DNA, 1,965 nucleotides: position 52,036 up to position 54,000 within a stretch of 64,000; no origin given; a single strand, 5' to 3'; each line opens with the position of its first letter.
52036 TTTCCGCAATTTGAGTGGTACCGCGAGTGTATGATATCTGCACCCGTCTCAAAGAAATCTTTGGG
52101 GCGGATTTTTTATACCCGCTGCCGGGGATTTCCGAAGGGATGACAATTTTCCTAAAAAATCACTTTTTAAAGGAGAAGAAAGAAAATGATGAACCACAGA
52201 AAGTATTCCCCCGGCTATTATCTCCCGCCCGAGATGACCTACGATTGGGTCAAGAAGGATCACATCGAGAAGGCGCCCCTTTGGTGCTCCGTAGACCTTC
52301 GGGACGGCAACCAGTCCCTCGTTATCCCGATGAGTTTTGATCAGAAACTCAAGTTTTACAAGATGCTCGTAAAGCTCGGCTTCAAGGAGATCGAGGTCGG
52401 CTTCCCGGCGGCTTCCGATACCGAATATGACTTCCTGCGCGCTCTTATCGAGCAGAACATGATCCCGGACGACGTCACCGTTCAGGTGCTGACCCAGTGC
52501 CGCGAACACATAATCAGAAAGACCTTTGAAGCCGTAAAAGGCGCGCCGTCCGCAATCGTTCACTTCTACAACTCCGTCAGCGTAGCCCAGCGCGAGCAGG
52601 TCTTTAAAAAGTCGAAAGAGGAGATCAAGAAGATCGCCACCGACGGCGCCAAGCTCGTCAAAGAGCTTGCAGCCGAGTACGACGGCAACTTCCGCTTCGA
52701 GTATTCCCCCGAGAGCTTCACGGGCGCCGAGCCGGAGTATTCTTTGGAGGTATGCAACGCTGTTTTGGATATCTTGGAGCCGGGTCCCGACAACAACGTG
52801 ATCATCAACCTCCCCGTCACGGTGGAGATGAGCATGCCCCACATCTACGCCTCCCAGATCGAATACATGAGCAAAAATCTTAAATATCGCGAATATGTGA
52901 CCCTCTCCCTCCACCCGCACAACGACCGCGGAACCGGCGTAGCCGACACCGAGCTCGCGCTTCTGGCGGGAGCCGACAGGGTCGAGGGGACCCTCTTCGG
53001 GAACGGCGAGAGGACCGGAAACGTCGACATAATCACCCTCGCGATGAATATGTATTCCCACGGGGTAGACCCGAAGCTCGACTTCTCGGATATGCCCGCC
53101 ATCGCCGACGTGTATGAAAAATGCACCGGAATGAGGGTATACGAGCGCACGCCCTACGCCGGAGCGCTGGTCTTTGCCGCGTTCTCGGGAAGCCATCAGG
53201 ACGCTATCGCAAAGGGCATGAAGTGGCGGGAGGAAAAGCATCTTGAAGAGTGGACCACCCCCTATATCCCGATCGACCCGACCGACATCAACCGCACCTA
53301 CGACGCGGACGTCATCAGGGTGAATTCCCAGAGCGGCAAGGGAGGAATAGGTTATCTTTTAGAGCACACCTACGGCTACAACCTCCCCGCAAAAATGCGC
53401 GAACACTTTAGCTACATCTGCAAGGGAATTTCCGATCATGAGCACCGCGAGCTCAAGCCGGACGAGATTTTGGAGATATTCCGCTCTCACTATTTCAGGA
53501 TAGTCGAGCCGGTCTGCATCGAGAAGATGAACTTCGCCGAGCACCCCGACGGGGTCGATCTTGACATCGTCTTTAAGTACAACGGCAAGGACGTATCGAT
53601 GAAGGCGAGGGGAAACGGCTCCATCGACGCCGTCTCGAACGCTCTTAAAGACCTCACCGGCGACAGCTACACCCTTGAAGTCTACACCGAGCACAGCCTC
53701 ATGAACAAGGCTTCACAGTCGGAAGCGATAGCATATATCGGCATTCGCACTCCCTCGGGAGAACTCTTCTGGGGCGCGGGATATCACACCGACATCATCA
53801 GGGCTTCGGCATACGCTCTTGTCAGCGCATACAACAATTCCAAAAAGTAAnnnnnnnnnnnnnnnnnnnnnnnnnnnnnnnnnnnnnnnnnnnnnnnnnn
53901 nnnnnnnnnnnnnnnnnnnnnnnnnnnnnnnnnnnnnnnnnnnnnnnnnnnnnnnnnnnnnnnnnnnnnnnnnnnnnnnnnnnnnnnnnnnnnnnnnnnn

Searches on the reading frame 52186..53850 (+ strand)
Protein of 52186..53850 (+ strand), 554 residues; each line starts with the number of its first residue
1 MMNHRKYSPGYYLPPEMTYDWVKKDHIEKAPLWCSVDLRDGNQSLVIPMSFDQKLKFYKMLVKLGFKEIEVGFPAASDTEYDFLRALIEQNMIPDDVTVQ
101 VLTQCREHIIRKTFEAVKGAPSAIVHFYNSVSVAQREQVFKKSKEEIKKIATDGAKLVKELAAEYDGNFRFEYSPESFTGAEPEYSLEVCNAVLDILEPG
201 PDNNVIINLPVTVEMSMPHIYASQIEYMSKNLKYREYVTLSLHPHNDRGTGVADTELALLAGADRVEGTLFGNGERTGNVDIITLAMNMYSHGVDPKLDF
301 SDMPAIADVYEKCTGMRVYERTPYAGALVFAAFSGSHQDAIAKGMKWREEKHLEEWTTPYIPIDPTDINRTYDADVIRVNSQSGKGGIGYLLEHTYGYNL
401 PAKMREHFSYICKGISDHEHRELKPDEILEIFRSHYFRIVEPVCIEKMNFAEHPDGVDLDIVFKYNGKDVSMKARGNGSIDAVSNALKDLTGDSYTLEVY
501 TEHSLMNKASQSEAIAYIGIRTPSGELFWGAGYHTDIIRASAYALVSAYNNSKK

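Call 13: find_encoding_contigs(protein=window:52186-53850:+, flank=4000, max_places=10)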
Protein window:52186-53850:+ (554 aa): no gene with exactly this product is on record in the collection.

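Call 17: search_protein_families(library=pfam, proteins=[window:52186-53850:+])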
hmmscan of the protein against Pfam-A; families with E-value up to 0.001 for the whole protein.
window:52186-53850:+ (554 aa): 3 families
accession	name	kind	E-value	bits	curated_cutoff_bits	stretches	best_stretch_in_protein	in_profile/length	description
PF00682.25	HMGL-like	-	1.8e-71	241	29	1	32-308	3-258/260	HMGL-like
PF22615.1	IPMS_D2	-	2.8e-29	101.7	27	1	328-393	2-66/66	Alpha-isopropylmalate synthase, post-catalytic domain-like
PF08502.15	LeuA_dimer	-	3.8e-20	72.6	24.9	1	423-551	2-129/131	LeuA allosteric (dimerisation) domain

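Call 27: find_homologous_proteins(query=window:52186-53850:+, max_evalue=1e-100)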
Query window:52186-53850:+ (554 aa): 8000 proteins with E <= 1e-100 among 8000 candidates; the best 120 are listed.
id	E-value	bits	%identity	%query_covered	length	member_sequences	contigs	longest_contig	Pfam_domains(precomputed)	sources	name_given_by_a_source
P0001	0.0e+0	1231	95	100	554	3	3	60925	PF00682.26,PF08502.16,PF22615.2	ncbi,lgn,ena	-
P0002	0.0e+0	1186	92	100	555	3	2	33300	PF00682.26,PF08502.16,PF22615.2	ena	-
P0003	0.0e+0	1185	91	100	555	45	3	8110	PF00682.26,PF08502.16,PF22615.2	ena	-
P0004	0.0e+0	1181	91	100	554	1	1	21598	PF00682.26,PF08502.16,PF22615.2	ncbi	-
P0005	0.0e+0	1156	90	100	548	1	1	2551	PF00682.26,PF08502.16,PF22615.2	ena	-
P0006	0.0e+0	1108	85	100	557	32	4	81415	PF00682.26,PF08502.16,PF22615.2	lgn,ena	-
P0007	0.0e+0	1108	85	100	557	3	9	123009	PF00682.26,PF08502.16,PF22615.2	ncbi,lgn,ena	-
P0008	0.0e+0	1076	83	100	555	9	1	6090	PF00682.26,PF08502.16,PF22615.2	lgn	-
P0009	0.0e+0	1075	83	100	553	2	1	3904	PF00682.26,PF08502.16,PF22615.2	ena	-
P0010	0.0e+0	1052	81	100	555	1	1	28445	PF00682.26,PF08502.16,PF22615.2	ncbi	-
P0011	0.0e+0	1038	80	100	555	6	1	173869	PF00682.26,PF08502.16,PF22615.2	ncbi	-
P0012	0.0e+0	1036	80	100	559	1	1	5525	PF00682.26,PF08502.16,PF22615.2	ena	-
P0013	0.0e+0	1033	80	99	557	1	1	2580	PF00682.26,PF08502.16,PF22615.2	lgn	-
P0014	0.0e+0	1031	80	99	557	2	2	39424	PF00682.26,PF08502.16,PF22615.2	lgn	-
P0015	0.0e+0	1029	80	99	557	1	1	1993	PF00682.26,PF08502.16,PF22615.2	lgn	-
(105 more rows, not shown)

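Call 28: find_encoding_contigs(protein=P0001, flank=5000, max_places=3)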
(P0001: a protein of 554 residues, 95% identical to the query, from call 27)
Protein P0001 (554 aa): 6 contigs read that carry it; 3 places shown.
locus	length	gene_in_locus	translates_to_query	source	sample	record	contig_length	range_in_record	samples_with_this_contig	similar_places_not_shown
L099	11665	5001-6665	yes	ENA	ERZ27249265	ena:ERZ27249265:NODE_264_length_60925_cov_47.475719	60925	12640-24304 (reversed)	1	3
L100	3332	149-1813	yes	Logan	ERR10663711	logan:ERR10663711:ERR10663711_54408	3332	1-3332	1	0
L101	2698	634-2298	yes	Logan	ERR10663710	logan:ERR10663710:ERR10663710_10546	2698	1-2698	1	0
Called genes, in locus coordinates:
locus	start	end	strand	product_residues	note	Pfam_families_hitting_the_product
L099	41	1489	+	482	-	-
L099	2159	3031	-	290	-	PF02311:AraC_binding, PF07883:Cupin_2 (weak), PF00165:HTH_AraC (weak), PF12833:HTH_18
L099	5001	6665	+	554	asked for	PF00682:HMGL-like, PF22615:IPMS_D2, PF08502:LeuA_dimer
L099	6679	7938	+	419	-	PF00330:Aconitase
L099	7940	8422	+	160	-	PF00694:Aconitase_C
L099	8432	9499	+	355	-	PF00180:Iso_dh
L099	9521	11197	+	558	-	PF02776:TPP_enzyme_N, PF00205:TPP_enzyme_M, PF02775:TPP_enzyme_C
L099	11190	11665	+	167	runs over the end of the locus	PF01842:ACT, PF22629:ACT_AHAS_ss, PF13710:ACT_5, PF10369:ALS_ss_C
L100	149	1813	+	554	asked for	PF00682:HMGL-like, PF22615:IPMS_D2, PF08502:LeuA_dimer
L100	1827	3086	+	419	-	PF00330:Aconitase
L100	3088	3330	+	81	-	?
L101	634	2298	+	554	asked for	PF00682:HMGL-like, PF22615:IPMS_D2, PF08502:LeuA_dimer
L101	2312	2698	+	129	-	?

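Call 29: find_encoding_contigs(protein=P0002, flank=5000, max_places=2)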
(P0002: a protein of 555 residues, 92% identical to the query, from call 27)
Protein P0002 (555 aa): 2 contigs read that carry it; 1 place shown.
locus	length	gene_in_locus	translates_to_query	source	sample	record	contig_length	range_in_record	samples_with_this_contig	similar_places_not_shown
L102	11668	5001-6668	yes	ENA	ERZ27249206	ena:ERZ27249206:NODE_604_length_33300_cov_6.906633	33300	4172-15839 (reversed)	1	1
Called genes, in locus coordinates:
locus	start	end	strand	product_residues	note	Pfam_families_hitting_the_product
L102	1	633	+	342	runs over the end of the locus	-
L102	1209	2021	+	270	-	PF00326:Peptidase_S9 (faint), PF00756:Esterase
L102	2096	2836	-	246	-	PF08239:SH3_3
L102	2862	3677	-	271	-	PF00132:Hexapep (faint), PF14602:Hexapep_2 (weak)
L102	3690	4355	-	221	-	PF24741:AlkZ-rel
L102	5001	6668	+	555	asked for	PF00682:HMGL-like, PF22615:IPMS_D2, PF08502:LeuA_dimer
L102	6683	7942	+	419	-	PF00330:Aconitase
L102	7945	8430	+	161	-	PF00694:Aconitase_C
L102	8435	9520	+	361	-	PF00180:Iso_dh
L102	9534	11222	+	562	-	PF02776:TPP_enzyme_N, PF00205:TPP_enzyme_M, PF02775:TPP_enzyme_C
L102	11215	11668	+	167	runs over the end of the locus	PF01842:ACT, PF22629:ACT_AHAS_ss, PF13710:ACT_5, PF10369:ALS_ss_C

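Call 30: find_encoding_contigs(protein=P0004, flank=5000, max_places=2)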
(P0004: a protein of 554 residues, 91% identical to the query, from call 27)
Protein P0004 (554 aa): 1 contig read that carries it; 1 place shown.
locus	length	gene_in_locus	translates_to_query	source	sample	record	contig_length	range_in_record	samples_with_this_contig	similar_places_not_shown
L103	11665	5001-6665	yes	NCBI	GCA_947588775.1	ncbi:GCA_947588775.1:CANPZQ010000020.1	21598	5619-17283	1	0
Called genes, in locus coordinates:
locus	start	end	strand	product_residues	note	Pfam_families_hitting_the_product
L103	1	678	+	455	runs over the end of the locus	PF00772:DnaB, PF03796:DnaB_C, PF06745:ATPase (weak), PF13481:AAA_25, PF20720:nSTAND3 (faint)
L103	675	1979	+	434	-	PF01171:ATP_bind_3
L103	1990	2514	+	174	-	PF00156:Pribosyltran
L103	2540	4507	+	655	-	PF00004:AAA, PF17862:AAA_lid_3, PF01434:Peptidase_M41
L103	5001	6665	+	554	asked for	PF00682:HMGL-like, PF22615:IPMS_D2, PF08502:LeuA_dimer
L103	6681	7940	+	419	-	PF00330:Aconitase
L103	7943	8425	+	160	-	PF00694:Aconitase_C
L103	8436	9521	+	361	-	PF00180:Iso_dh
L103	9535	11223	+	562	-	PF02776:TPP_enzyme_N, PF00205:TPP_enzyme_M, PF02775:TPP_enzyme_C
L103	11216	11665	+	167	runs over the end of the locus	PF01842:ACT, PF22629:ACT_AHAS_ss, PF13710:ACT_5, PF10369:ALS_ss_C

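Call 31: find_encoding_contigs(protein=P0007, flank=5000, max_places=3)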
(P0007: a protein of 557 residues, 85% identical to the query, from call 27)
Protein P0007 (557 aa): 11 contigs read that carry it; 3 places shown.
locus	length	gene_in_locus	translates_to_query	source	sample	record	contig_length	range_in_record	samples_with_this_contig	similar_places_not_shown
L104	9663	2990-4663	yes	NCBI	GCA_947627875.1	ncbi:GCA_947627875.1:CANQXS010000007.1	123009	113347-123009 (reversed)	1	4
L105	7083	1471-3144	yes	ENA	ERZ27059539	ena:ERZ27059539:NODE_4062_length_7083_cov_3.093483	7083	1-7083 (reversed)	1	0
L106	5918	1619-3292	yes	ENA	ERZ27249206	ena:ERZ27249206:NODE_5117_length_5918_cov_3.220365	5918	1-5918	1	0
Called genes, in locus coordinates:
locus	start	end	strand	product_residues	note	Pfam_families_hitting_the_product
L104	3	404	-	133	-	?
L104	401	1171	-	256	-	PF00528:BPD_transp_1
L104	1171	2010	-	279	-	PF00528:BPD_transp_1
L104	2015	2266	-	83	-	-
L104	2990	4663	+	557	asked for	PF00682:HMGL-like, PF22615:IPMS_D2, PF08502:LeuA_dimer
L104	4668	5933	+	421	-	PF00330:Aconitase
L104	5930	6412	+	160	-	PF00694:Aconitase_C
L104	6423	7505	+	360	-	PF00180:Iso_dh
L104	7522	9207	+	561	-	PF02776:TPP_enzyme_N, PF00205:TPP_enzyme_M, PF02775:TPP_enzyme_C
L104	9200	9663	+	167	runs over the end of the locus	PF01842:ACT, PF22629:ACT_AHAS_ss, PF13710:ACT_5, PF10369:ALS_ss_C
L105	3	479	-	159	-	?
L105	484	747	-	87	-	-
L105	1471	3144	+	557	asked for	PF00682:HMGL-like, PF22615:IPMS_D2, PF08502:LeuA_dimer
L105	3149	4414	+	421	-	PF00330:Aconitase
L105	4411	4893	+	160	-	PF00694:Aconitase_C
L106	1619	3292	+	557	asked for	PF00682:HMGL-like, PF22615:IPMS_D2, PF08502:LeuA_dimer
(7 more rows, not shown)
